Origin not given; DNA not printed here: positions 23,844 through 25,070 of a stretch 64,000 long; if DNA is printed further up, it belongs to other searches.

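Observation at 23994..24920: Secreted protein built from six dockerin-type calcium-binding repeats, with no cellulosome context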

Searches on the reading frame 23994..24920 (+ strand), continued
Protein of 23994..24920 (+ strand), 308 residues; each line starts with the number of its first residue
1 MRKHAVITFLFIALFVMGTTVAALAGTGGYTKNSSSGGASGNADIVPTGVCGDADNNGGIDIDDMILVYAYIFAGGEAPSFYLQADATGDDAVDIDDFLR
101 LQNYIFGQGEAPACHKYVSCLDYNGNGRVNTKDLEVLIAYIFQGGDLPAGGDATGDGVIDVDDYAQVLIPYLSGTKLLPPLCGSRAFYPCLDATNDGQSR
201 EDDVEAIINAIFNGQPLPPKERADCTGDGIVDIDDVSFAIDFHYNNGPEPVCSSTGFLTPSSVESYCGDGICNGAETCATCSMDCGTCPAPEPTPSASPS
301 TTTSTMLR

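Call 48: find_homologous_proteins(query=A3, max_evalue=0.000001)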
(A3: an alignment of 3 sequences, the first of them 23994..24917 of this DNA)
Query A3 (3 sequences) (308 aa, profile of the alignment): 68 proteins with E <= 0.000001 among 8000 candidates.
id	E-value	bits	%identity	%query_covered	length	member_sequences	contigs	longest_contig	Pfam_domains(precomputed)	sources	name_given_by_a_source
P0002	1.0e-147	509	26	67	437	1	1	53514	PF00404.25,PF13517.13,PF13499.13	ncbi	-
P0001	3.4e-143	494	100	100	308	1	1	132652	PF00404.25,PF13499.13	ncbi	ncbi:MAG: dockerin type I domain-containing protein [Candidatus Omnitrophota bacterium]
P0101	5.2e-117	408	24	81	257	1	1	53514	PF00404.25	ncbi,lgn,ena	-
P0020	1.2e-18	85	26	65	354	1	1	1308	PF00404.25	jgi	jgi:hypothetical protein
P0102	4.5e-18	83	49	20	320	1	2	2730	PF00404.25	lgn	-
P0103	1.2e-17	82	34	36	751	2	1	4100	PF00404.25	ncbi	ncbi:MAG: dockerin type I domain-containing protein, partial [Candidatus Zixiibacteriota bacterium]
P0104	4.6e-15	73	31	37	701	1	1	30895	PF00404.25,PF13499.13,PF00036.39,PF01471.24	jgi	jgi:peptidoglycan hydrolase-like protein with peptidoglycan-binding domain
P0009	4.9e-14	70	48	26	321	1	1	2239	PF09603.16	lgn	-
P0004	6.9e-13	66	52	24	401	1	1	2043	-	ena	-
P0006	1.3e-12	65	51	24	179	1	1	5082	-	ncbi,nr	ncbi:dockerin type I repeat-containing protein, partial [Candidatus Micrarchaeota archaeon]|nr:docke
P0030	3.5e-12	64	46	22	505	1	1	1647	PF00404.25,PF07603.18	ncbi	-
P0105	4.6e-12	64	22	50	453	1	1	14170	PF13405.13,PF00404.25,PF13499.13,PF13202.13,PF00036.39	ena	-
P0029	7.3e-12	63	51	20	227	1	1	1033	-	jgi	jgi:hypothetical protein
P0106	1.1e-11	62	49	21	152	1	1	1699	PF00404.25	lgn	-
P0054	2.6e-11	61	54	20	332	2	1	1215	PF05345.19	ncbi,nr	ncbi:MAG: hypothetical protein KAT85_12160, partial [candidate division Zixibacteria bacterium]|nr:h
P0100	4.8e-11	60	38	24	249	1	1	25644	PF00404.25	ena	-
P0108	1.0e-10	59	40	32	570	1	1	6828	PF00404.25,PF06739.18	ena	-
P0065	5.5e-10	57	47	20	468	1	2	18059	PF00404.25,PF16656.12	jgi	-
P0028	9.6e-10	56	43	28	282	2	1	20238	PF00404.25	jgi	-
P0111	2.1e-9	55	42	21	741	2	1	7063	PF00404.25,PF13088.13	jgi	jgi:hypothetical protein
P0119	4.3e-8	50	34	20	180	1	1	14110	PF00404.25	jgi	-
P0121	7.6e-8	50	37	24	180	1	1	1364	PF00404.25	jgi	jgi:hypothetical protein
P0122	7.7e-8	50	38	22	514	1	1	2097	PF00404.25,PF24170.3,PF28569.1,PF06739.18,PF11910.15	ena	-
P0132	8.3e-7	46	40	20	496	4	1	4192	PF00404.25,PF00144.30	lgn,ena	-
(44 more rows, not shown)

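Call 59: search_protein_representatives(alignment_id=A4)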
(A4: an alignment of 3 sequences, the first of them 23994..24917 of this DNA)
Query: 3 sequences, 308 profile positions. Proteins with E-value up to 0.001 (for the whole library): 21419; up to 1e-10: 1856; up to 1e-30: 102. The best 150 are listed.
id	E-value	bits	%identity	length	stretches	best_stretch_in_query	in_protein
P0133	1.3e-157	539.9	-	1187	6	45-261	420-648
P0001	1.1e-143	494.1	-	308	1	2-308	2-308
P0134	6.0e-123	426.0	-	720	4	47-261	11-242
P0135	3.5e-119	413.6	-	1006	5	26-266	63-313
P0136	2.0e-118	411.2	-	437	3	42-308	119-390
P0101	1.7e-117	408.1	-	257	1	1-261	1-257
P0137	2.5e-88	312.3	-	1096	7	54-178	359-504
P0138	1.2e-87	310.0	-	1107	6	53-177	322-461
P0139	4.1e-82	291.9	-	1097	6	22-179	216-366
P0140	2.8e-78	279.3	-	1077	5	55-176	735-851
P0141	2.9e-78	279.3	-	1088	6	57-178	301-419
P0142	4.7e-77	275.3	-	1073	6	27-179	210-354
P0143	3.0e-71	256.2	-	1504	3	47-293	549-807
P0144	9.2e-68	244.8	-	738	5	111-261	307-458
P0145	1.3e-61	224.5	-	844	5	54-257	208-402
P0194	4.3e-35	137.5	-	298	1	1-263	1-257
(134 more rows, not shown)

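Call 61: find_encoding_contigs(protein=P0194, flank=3000, max_places=3)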
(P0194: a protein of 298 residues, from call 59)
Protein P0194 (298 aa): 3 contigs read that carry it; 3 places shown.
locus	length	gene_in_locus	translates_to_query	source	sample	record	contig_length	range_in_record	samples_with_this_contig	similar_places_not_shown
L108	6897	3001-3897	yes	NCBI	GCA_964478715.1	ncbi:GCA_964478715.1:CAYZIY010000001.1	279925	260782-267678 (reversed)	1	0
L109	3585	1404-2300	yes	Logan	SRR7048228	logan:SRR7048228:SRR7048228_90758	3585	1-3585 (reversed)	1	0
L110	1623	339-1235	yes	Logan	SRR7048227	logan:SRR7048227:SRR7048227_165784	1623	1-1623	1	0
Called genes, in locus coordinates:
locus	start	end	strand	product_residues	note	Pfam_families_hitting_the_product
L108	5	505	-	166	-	PF00293:NUDIX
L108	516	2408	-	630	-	PF05170:AsmA, PF05359:DUF748, PF13116:YhdP, PF05170:AsmA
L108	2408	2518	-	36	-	-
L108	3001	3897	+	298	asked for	PF00404:Dockerin_1, PF13499:EF-hand_7 (faint), PF00404:Dockerin_1 (weak)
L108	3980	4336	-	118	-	-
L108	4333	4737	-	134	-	-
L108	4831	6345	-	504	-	PF01875:Memo, PF01871:AMMECR1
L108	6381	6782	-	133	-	PF00072:Response_reg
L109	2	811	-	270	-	?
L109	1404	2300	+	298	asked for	PF00404:Dockerin_1, PF13499:EF-hand_7 (faint), PF00404:Dockerin_1 (weak)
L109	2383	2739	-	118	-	-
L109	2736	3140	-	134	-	-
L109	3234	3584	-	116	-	?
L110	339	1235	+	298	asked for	PF00404:Dockerin_1, PF13499:EF-hand_7 (faint), PF00404:Dockerin_1 (weak)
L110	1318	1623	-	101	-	?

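Call 64: find_encoding_contigs(protein=P0133, flank=3000, max_places=2)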
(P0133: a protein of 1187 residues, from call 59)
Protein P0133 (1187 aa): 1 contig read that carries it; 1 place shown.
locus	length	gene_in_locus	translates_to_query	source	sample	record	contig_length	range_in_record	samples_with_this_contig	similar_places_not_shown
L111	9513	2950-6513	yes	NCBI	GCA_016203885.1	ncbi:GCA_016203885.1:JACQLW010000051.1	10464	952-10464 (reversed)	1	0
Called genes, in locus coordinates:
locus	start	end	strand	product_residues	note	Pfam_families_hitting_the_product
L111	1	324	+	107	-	PF02800:Gp_dh_C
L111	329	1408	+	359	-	PF09587:PGA_cap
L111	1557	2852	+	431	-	PF18911:PKD_4 (faint)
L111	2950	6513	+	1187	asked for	PF00404:Dockerin_1, PF19076:CshA_repeat (faint), PF00404:Dockerin_1, PF01471:PG_binding_1, PF00404:Dockerin_1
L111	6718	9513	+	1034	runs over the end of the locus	PF01471:PG_binding_1, PF00404:Dockerin_1, PF10342:Kre9_KNH (weak), PF18911:PKD_4 (weak)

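Call 65: find_encoding_contigs(protein=P0135, flank=3000, max_places=2)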
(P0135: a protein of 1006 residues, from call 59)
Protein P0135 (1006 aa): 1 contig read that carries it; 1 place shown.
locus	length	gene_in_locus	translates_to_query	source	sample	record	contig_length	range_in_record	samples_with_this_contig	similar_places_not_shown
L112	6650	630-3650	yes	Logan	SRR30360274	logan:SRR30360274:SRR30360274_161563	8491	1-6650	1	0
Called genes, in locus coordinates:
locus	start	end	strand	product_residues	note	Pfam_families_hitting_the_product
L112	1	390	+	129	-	?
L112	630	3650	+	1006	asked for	PF00404:Dockerin_1 (weak), PF13499:EF-hand_7 (faint), PF00404:Dockerin_1, PF01471:PG_binding_1, PF00404:Dockerin_1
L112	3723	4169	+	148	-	PF02502:LacAB_rpiB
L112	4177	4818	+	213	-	PF00834:Ribul_P_3_epim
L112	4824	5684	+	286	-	PF13292:DXP_synthase_N, PF00456:Transketolase_N, PF00676:E1_dh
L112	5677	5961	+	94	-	-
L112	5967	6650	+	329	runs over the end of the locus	PF02779:Transket_pyr, PF22613:Transketolase_C_1 (faint), PF02780:Transketolase_C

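Call 66: find_encoding_contigs(protein=P0134, flank=3000, max_places=2)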
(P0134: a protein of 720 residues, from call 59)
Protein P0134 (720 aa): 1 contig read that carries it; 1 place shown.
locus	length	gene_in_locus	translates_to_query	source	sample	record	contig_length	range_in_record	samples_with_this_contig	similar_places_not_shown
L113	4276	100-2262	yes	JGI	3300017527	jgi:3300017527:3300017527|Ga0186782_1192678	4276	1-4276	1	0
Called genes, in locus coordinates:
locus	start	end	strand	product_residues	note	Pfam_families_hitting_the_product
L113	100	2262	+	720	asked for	PF13499:EF-hand_7 (faint), PF00404:Dockerin_1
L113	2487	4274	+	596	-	?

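Call 68: find_encoding_contigs(protein=P0136, flank=4000, max_places=3)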
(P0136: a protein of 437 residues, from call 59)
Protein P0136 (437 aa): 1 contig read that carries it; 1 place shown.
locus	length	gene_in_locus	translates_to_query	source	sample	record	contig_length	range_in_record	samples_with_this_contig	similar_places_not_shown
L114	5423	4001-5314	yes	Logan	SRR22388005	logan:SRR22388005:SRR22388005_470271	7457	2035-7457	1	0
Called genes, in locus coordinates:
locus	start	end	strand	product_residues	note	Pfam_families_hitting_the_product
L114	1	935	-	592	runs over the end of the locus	-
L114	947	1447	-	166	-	PF00293:NUDIX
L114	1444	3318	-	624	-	PF05170:AsmA, PF05359:DUF748, PF13116:YhdP, PF27051:TamB_N (faint), PF05170:AsmA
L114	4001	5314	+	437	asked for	PF13517:FG-GAP_3 (faint), PF00404:Dockerin_1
